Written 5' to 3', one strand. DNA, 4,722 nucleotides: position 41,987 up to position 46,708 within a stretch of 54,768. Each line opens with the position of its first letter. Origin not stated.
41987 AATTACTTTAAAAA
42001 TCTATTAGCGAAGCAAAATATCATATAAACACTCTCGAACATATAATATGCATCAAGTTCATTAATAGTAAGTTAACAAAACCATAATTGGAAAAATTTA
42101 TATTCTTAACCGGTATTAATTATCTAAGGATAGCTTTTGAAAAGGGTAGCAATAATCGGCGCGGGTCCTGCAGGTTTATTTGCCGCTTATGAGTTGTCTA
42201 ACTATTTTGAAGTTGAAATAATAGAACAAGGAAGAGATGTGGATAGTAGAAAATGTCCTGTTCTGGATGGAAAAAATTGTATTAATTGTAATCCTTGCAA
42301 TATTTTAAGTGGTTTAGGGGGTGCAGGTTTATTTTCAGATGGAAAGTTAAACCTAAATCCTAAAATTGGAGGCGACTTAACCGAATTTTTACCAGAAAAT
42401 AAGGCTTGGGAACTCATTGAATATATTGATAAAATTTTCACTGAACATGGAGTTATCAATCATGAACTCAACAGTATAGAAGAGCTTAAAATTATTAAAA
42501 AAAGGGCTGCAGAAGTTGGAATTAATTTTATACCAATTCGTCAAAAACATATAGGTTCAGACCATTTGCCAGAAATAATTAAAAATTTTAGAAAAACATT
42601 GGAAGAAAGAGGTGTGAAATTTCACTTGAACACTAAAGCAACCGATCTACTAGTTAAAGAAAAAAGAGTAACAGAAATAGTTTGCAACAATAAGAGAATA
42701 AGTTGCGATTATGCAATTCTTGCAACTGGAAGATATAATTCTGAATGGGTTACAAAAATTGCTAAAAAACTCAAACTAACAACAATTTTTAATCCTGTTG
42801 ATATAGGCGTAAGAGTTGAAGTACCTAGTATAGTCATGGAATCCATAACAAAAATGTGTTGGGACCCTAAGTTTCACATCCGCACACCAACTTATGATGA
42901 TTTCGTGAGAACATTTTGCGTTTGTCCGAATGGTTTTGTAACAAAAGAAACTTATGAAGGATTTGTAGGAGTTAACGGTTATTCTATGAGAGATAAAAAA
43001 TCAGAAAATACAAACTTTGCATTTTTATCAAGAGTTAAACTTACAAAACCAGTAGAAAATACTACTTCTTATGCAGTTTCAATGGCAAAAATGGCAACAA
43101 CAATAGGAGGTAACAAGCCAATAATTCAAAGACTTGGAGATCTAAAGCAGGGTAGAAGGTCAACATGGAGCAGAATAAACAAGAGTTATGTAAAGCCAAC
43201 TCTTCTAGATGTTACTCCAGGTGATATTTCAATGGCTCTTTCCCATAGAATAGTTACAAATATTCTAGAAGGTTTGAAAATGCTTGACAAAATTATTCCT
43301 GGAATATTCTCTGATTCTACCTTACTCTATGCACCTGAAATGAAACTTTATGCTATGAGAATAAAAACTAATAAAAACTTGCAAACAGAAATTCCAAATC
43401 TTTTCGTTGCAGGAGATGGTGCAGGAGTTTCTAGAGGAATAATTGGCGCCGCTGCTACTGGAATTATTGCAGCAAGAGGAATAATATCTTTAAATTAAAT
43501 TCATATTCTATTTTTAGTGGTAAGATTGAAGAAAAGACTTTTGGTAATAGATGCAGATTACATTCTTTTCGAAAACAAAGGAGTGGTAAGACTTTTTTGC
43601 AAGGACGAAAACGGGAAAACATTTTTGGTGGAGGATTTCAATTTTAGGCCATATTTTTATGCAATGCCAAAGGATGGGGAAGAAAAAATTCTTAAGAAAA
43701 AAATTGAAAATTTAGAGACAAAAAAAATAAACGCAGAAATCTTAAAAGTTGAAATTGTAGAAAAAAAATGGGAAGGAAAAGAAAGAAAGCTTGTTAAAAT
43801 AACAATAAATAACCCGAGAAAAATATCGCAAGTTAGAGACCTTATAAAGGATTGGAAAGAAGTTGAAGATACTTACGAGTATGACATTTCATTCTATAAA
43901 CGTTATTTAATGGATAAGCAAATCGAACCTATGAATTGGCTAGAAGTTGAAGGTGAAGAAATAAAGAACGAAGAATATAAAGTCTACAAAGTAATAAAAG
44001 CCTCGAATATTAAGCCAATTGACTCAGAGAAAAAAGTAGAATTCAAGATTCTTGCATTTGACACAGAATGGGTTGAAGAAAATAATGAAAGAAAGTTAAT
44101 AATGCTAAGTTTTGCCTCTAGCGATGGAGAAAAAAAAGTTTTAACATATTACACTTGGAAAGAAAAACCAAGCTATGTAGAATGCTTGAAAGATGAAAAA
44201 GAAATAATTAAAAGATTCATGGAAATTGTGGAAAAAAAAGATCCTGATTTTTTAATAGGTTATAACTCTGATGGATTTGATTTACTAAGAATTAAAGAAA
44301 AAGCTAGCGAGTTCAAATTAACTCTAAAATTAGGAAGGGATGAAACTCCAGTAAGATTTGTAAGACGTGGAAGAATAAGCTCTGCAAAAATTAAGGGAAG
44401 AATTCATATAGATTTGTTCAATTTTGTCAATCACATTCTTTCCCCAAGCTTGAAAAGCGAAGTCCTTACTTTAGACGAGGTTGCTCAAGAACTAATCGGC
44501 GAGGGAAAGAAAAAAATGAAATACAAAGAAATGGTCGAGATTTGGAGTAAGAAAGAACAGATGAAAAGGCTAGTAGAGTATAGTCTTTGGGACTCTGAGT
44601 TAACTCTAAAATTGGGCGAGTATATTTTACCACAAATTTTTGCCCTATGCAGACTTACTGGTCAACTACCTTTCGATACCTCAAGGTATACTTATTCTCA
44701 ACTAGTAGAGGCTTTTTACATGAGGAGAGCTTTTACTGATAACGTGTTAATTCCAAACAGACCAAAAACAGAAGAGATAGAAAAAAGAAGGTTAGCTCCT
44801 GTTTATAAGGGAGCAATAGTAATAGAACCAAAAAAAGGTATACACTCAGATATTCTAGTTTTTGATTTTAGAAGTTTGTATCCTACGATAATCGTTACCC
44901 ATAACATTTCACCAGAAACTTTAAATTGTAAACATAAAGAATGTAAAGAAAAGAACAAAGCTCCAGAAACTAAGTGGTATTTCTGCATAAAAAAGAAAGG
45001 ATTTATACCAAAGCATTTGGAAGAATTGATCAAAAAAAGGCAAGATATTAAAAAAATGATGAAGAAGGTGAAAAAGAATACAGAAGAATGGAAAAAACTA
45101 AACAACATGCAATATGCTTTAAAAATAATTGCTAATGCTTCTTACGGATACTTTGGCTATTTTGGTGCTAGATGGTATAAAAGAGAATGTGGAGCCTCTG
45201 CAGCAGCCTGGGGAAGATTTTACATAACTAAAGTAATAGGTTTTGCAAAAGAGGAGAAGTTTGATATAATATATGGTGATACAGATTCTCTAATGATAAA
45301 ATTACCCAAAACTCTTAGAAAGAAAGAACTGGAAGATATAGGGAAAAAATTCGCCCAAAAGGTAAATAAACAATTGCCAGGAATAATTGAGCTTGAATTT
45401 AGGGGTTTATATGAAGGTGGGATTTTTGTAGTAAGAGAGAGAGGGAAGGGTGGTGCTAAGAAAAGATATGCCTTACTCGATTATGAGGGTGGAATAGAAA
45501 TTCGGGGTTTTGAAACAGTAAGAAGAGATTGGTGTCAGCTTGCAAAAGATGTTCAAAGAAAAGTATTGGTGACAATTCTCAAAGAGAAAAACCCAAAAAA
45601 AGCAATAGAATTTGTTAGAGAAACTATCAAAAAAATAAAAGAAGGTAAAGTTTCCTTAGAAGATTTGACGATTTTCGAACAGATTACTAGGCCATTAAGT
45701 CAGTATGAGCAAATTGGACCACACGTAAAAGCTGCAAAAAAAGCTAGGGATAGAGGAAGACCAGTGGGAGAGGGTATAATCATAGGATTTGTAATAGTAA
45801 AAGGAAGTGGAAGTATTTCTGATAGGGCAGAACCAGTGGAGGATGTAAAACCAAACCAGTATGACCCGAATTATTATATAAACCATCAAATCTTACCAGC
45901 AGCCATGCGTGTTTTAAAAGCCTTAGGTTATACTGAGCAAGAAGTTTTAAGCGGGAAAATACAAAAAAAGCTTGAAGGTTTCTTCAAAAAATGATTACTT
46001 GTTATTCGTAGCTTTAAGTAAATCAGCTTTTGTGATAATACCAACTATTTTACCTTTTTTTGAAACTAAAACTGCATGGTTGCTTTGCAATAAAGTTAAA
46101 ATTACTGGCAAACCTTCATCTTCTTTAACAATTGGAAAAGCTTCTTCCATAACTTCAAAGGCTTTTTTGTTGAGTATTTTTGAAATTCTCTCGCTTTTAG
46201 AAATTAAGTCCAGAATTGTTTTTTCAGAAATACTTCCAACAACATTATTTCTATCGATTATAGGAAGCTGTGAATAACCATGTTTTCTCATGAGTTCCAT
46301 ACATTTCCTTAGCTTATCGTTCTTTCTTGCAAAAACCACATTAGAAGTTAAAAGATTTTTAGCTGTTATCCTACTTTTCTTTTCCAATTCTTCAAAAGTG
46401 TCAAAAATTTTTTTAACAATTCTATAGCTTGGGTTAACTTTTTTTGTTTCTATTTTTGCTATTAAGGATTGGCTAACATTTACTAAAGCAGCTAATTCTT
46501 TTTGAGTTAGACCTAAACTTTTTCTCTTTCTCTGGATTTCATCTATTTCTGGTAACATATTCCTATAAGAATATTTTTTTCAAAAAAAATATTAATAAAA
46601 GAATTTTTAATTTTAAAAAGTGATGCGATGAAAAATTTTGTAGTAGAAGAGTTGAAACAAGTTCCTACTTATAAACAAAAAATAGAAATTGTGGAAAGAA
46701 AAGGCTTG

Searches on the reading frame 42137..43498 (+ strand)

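Call 45: search_protein_families(library=pfam, proteins=[window:42137-43498:+])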
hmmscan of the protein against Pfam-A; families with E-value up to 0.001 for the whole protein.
window:42137-43498:+ (453 aa): 12 families
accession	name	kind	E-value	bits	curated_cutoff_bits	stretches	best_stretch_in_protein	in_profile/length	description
PF07992.20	Pyr_redox_2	-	2.5e-15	57.1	26.1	1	142-205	180-244/291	Pyridine nucleotide-disulphide oxidoreductase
PF21688.3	FAD-depend_C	-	6.1e-14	53.1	27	1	255-402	44-195/197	FAD-dependent protein, C-terminal domain-like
PF01266.30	DAO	-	2.8e-10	40.7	27.9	1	148-212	152-217/353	FAD dependent oxidoreductase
PF03486.20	HI0933_like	-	3.5e-09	36.9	50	2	143-199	107-164/244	HI0933-like protein Rossmann domain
PF01134.28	GIDA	-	1.6e-08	34.5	22.1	0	411-447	345-381/391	Glucose inhibited division protein A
PF00890.30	FAD_binding_2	-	3.5e-08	33.5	20.4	0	145-212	142-216/414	FAD binding domain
PF13738.12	Pyr_redox_3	-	1.1e-06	28.6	30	0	6-37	2-35/305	Pyridine nucleotide-disulphide oxidoreductase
PF00070.33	Pyr_redox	-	3.8e-06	27.8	22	0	145-183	40-79/82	Pyridine nucleotide-disulphide oxidoreductase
PF01946.23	Thi4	-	7.7e-06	25.8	26.2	0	4-31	20-49/235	Thi4 family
PF01494.25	FAD_binding_3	-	7.9e-06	25.8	22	0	3-32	3-33/349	FAD binding domain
PF13450.12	NAD_binding_8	-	6.4e-05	23.6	21.9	1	6-35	1-31/68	NAD(P)-binding Rossmann-like domain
PF01593.30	Amino_oxidase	-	0.0001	22.2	19.8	0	142-203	204-260/443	Flavin containing amine oxidoreductase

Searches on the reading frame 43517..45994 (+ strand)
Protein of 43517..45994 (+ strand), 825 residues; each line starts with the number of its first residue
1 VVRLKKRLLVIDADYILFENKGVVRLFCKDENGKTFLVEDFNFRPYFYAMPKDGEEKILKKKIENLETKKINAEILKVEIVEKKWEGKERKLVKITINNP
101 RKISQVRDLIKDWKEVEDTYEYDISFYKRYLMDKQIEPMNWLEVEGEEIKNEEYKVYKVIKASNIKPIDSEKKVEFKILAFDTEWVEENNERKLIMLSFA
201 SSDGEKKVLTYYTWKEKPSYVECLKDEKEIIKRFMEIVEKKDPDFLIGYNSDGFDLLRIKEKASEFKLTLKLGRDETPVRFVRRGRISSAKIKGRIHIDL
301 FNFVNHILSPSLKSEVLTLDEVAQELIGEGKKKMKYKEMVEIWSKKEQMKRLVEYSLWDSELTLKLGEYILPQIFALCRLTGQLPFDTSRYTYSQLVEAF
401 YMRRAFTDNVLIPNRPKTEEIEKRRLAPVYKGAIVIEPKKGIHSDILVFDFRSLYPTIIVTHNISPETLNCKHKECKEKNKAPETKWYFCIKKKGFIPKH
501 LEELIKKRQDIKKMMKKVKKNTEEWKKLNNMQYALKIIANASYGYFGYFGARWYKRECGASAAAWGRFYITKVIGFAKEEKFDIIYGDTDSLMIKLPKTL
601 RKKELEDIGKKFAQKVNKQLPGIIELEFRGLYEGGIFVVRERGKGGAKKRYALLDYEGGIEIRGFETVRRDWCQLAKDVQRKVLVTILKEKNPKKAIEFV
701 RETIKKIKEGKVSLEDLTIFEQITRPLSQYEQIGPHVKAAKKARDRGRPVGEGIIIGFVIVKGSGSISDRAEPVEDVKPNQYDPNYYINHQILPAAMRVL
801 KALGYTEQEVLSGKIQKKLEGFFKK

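Call 45: search_protein_families(library=pfam, proteins=[window:43517-45994:+])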
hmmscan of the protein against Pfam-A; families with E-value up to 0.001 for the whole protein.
window:43517-45994:+ (825 aa): 3 families
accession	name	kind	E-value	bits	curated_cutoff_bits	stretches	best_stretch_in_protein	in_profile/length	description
PF00136.26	DNA_pol_B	-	9.4e-75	252.5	23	1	391-802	9-452/453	DNA polymerase family B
PF03104.25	DNA_pol_B_exo1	-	7.1e-30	104.6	23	1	118-308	2-232/242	DNA polymerase family B, exonuclease domain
PF10108.15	DNA_pol_B_exo2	-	9.8e-07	29.1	24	1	225-359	35-162/213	Predicted 3'-5' exonuclease related to the exonuclease domain of PolB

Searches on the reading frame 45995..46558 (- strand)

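Call 45: search_protein_families(library=pfam, proteins=[window:45995-46558:-])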
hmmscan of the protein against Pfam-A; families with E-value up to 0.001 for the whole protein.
window:45995-46558:- (187 aa): 4 families
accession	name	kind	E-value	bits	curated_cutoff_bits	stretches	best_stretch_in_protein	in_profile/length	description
PF00571.33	CBS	-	2.7e-21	76.1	24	2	67-120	2-56/57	CBS domain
PF01381.28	HTH_3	-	6.4e-12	45.8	23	1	8-55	1-48/55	Helix-turn-helix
PF13560.12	HTH_31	-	1.6e-06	28.7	27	1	10-53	8-52/64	Helix-turn-helix domain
PF12844.13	HTH_19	-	2.2e-06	27.9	30.2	1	12-60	8-56/64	Helix-turn-helix domain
